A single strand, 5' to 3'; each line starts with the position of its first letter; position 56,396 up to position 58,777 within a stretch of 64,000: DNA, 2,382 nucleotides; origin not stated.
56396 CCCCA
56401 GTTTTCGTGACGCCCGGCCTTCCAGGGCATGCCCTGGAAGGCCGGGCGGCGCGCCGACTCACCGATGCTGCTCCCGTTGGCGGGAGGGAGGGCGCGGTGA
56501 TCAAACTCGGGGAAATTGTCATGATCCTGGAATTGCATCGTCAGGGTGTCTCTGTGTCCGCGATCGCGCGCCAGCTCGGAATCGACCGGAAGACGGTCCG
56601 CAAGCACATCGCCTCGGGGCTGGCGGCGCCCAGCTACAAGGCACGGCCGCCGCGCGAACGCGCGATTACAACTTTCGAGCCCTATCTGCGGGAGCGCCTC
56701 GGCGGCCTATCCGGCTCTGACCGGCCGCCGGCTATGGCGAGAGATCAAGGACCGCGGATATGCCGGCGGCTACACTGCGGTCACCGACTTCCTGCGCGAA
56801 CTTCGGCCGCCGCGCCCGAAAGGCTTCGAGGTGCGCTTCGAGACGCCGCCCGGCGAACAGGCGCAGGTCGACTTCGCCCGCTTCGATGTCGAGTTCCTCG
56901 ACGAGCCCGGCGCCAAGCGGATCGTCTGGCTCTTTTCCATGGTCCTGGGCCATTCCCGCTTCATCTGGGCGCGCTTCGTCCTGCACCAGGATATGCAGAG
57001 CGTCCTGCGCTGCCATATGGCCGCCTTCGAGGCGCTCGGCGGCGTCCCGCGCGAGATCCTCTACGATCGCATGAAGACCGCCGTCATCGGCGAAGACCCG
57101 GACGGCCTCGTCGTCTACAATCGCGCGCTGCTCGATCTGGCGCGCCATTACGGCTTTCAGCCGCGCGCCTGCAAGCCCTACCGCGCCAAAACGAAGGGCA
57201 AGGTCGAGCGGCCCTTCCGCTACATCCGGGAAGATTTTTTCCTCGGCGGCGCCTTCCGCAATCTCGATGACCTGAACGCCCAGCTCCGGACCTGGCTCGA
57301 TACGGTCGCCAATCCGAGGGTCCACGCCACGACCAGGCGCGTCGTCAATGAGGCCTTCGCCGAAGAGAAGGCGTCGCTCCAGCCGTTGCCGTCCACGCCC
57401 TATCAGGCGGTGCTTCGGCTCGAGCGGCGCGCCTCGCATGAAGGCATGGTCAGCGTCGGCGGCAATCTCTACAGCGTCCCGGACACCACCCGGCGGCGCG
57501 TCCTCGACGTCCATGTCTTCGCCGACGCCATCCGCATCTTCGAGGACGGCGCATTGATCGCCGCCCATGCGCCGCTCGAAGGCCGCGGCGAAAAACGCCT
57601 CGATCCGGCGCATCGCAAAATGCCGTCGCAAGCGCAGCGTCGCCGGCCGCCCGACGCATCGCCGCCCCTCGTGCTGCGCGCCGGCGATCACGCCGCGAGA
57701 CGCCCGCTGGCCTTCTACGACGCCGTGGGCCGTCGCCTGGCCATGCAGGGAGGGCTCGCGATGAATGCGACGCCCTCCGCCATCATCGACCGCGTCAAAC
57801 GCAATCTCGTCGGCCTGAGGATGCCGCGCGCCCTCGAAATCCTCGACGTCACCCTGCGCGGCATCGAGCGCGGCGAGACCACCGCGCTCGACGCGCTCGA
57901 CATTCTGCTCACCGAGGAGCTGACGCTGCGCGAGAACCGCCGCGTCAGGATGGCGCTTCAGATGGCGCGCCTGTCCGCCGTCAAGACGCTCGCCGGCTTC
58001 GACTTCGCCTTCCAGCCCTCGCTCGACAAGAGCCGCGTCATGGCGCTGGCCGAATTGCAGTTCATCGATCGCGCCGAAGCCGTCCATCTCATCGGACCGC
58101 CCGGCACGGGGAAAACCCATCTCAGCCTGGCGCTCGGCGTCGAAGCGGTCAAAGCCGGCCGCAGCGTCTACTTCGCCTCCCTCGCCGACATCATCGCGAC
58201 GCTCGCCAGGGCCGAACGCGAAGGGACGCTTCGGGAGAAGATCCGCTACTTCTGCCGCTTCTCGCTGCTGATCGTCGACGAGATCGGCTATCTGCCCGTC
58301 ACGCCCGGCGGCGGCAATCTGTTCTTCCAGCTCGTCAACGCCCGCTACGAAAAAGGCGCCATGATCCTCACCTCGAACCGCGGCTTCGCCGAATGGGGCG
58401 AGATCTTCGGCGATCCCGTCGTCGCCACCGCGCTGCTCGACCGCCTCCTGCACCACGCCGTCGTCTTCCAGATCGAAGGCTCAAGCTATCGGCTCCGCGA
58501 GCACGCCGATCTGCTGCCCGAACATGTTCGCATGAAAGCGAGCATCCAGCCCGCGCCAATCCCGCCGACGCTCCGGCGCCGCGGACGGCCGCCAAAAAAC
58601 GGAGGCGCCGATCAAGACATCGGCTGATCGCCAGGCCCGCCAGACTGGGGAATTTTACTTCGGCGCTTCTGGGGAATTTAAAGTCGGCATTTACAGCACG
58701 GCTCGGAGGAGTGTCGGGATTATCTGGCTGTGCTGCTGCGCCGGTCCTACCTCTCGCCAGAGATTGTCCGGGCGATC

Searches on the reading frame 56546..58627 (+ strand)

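Call 84: search_protein_families(library=pfam, proteins=[window:56546-58627:+], max_evalue=0.00001)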
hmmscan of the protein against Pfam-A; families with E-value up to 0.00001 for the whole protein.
window:56546-58627:+ (693 aa): 3 families
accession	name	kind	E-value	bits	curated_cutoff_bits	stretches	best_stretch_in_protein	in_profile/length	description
PF01695.23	IstB_IS21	-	7.6e-77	258.5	24.1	1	445-653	27-235/238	IstB-like ATP binding protein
PF22483.2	Mu-transpos_C_2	-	5.8e-17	61.6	27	1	281-352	1-72/73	Mu transposase, C-terminal domain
PF00665.32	rve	-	1.4e-12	48.2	32.6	1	102-213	4-101/102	Integrase core domain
